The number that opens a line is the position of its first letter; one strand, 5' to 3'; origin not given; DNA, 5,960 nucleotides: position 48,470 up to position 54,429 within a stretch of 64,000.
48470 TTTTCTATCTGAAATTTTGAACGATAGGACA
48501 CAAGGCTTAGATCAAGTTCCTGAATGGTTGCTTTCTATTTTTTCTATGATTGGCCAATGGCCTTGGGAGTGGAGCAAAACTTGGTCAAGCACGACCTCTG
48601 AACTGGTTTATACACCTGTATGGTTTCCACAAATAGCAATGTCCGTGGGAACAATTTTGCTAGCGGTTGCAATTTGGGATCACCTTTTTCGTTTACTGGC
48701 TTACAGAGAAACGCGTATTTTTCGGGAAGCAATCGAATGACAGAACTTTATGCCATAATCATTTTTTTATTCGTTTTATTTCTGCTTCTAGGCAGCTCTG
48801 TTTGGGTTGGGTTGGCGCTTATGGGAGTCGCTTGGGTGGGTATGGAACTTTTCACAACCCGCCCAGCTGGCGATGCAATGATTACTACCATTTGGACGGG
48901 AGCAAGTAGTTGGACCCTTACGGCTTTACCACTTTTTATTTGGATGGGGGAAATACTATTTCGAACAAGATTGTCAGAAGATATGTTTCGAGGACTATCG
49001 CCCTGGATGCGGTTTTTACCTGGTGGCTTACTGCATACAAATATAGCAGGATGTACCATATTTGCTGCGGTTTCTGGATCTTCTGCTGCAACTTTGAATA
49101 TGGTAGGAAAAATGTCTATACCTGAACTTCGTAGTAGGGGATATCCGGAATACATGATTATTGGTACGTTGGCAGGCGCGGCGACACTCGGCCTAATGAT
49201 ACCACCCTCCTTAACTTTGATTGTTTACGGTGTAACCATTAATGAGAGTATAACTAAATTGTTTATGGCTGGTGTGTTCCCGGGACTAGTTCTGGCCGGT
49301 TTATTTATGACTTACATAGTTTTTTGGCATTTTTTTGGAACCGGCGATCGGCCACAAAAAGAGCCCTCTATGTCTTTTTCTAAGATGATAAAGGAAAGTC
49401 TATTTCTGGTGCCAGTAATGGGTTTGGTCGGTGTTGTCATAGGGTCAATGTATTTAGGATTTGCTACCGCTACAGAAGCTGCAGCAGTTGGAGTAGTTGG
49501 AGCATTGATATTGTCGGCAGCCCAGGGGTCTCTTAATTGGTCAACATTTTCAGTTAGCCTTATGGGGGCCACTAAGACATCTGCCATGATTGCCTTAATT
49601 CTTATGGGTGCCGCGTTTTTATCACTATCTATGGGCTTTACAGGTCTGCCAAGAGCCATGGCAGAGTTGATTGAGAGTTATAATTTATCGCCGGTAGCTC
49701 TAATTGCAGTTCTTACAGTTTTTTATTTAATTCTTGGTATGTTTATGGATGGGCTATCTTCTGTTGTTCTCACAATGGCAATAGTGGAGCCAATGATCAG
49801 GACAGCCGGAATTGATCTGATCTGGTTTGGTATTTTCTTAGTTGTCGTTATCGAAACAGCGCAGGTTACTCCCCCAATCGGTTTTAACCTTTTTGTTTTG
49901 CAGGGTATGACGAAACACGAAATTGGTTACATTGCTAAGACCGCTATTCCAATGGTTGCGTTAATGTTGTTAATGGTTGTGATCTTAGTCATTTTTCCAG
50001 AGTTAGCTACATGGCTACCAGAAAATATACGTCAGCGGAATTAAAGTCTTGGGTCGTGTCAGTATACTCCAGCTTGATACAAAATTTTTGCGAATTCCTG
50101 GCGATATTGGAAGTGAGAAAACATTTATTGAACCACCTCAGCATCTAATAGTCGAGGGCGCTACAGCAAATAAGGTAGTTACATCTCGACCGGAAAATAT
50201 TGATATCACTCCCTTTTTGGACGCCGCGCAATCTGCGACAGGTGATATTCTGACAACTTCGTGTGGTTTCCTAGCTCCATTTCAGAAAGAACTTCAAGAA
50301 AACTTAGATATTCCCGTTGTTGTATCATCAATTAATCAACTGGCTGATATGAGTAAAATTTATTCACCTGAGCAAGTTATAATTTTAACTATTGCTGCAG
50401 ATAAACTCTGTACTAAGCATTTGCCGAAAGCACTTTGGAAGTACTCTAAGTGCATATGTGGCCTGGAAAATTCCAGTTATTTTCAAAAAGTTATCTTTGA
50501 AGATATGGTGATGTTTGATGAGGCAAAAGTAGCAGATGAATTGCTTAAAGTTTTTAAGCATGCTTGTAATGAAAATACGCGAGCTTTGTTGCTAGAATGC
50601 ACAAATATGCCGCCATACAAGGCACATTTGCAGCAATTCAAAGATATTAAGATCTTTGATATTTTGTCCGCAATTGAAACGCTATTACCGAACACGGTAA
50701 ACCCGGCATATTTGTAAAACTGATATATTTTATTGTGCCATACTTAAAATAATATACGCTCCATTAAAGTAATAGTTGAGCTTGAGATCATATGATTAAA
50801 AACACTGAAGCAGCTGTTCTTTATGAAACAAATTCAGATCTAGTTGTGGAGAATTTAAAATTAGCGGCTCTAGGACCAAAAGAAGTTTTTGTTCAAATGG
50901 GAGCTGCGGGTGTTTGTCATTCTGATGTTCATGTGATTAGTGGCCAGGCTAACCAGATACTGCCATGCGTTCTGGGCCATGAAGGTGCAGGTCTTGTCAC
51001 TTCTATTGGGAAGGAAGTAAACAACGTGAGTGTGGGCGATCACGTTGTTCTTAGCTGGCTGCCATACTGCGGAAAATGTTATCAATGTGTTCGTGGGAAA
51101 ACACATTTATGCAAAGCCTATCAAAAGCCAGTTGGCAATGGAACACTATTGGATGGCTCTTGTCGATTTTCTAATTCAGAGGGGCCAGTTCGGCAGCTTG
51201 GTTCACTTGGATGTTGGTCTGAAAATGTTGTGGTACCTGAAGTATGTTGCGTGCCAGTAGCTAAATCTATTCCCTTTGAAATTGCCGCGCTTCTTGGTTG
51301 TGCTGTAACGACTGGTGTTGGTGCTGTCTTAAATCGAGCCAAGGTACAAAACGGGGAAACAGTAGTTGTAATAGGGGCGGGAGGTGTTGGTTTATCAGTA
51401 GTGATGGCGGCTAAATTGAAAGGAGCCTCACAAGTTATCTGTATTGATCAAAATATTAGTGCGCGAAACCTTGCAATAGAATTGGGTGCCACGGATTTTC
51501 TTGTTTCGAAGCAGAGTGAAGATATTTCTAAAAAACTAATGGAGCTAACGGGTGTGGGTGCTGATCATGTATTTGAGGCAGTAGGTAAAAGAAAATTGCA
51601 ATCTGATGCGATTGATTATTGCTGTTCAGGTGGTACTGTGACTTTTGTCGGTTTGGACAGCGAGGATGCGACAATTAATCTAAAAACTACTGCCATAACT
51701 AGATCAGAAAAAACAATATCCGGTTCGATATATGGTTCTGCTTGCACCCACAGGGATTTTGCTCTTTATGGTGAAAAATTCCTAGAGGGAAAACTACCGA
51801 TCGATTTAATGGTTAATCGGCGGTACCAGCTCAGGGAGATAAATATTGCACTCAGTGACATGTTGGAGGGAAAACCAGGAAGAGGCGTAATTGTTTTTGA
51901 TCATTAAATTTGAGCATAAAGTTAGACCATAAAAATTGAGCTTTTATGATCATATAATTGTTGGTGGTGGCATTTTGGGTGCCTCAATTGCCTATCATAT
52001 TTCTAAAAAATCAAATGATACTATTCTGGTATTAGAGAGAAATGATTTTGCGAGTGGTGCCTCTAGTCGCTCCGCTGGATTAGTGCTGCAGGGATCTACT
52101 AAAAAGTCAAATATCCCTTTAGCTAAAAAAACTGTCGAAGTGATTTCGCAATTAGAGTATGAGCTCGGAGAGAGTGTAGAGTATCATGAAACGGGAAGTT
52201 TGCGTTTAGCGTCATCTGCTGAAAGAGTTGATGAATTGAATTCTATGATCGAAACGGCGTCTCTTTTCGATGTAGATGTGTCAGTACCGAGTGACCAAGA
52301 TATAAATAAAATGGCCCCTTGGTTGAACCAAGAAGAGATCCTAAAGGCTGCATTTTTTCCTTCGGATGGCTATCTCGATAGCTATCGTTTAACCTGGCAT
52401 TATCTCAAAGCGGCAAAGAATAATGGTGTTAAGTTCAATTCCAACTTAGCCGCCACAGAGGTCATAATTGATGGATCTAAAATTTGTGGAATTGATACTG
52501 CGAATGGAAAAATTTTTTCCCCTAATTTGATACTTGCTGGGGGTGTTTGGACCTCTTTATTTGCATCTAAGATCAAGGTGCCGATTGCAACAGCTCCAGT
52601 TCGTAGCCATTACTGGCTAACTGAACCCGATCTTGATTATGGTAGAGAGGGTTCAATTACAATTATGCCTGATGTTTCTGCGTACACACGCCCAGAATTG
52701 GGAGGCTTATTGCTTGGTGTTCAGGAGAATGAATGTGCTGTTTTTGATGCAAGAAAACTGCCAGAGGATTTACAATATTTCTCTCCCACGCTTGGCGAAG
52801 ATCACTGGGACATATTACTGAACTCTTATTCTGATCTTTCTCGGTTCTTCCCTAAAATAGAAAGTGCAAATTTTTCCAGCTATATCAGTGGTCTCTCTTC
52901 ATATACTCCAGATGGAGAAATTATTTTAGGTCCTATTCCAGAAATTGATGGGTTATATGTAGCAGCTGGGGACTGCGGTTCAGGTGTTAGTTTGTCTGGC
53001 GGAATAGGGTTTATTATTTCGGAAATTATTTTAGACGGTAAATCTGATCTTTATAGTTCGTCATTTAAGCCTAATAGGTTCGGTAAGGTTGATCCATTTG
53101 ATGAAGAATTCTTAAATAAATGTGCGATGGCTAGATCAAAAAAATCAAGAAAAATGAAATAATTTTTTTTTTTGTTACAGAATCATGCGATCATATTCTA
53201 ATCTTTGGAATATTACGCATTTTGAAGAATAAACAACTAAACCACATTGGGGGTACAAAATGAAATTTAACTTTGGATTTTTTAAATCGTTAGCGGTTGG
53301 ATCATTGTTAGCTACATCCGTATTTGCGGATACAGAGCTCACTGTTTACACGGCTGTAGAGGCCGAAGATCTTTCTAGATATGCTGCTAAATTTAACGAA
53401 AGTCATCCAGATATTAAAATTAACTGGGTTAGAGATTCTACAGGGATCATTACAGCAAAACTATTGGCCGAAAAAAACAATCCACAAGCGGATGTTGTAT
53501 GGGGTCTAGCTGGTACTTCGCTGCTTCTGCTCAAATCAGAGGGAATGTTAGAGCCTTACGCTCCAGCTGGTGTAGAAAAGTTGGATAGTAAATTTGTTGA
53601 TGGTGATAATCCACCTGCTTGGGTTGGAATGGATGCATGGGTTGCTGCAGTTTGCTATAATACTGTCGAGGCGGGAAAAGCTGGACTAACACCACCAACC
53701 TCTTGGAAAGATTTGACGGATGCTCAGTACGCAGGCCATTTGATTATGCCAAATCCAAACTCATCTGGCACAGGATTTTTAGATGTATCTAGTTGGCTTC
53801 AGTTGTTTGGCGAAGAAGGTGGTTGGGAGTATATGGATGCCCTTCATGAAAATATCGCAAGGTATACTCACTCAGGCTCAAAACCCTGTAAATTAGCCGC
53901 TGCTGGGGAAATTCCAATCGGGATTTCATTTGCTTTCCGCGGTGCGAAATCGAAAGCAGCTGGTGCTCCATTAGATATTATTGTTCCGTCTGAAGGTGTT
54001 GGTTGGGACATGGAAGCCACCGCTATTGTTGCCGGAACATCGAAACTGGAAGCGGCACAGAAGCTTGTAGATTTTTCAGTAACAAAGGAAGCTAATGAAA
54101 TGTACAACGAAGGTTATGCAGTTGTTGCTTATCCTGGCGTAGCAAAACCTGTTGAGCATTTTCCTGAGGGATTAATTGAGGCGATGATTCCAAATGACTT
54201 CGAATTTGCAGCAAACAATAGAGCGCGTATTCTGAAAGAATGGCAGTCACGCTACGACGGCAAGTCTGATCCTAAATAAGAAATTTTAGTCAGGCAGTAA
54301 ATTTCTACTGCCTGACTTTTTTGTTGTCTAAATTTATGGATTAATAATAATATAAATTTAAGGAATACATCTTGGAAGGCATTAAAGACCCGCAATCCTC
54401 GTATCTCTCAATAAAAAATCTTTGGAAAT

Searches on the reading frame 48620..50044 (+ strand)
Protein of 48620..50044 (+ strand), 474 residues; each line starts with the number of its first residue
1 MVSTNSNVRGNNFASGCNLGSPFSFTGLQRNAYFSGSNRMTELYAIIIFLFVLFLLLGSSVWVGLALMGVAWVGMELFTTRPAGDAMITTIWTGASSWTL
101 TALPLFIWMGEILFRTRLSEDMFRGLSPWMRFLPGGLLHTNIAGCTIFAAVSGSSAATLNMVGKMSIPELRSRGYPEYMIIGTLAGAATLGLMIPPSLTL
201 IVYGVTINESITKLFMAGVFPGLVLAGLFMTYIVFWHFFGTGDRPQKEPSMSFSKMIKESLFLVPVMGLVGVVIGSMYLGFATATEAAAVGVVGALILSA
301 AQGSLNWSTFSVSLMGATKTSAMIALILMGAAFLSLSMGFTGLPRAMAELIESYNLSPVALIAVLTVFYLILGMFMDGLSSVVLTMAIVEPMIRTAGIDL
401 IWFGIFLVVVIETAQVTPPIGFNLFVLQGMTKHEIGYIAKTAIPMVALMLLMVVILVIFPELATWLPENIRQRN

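Call 71: search_protein_families(library=pfam, proteins=[window:48620-50044:+], max_evalue=0.00001)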
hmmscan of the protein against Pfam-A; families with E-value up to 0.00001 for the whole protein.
window:48620-50044:+ (474 aa): 1 family
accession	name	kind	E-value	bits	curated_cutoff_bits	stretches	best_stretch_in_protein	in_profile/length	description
PF06808.19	DctM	-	1.2e-73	248.8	23.8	1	50-462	3-413/413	Tripartite ATP-independent periplasmic transporter, DctM component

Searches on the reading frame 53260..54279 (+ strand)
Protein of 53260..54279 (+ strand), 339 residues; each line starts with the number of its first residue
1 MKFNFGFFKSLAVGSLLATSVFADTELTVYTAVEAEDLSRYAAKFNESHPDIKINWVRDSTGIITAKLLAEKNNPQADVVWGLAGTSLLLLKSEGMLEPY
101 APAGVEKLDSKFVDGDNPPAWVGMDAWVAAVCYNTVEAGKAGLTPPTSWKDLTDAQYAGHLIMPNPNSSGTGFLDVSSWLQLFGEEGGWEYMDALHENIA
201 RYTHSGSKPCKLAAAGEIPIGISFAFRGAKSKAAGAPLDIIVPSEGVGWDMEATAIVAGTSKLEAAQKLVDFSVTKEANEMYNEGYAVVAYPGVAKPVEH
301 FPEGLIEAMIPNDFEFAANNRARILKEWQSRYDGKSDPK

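Call 79: search_protein_families(library=pfam, proteins=[window:53260-54279:+], max_evalue=0.00001)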
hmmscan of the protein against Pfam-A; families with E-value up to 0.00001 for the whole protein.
window:53260-54279:+ (339 aa): 4 families
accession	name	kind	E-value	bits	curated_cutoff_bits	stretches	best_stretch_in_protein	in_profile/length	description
PF13343.11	SBP_bac_6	-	2.4e-24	86.6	24.6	1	77-298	4-224/245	Bacterial extracellular solute-binding protein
PF13416.11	SBP_bac_8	-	1.1e-20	75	27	1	41-284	2-254/279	Bacterial extracellular solute-binding protein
PF01547.30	SBP_bac_1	-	2.4e-18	67.6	26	1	36-279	6-306/307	Bacterial extracellular solute-binding protein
PF13531.11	SBP_bac_11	-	8.9e-13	49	25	1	27-281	1-220/227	Bacterial extracellular solute-binding protein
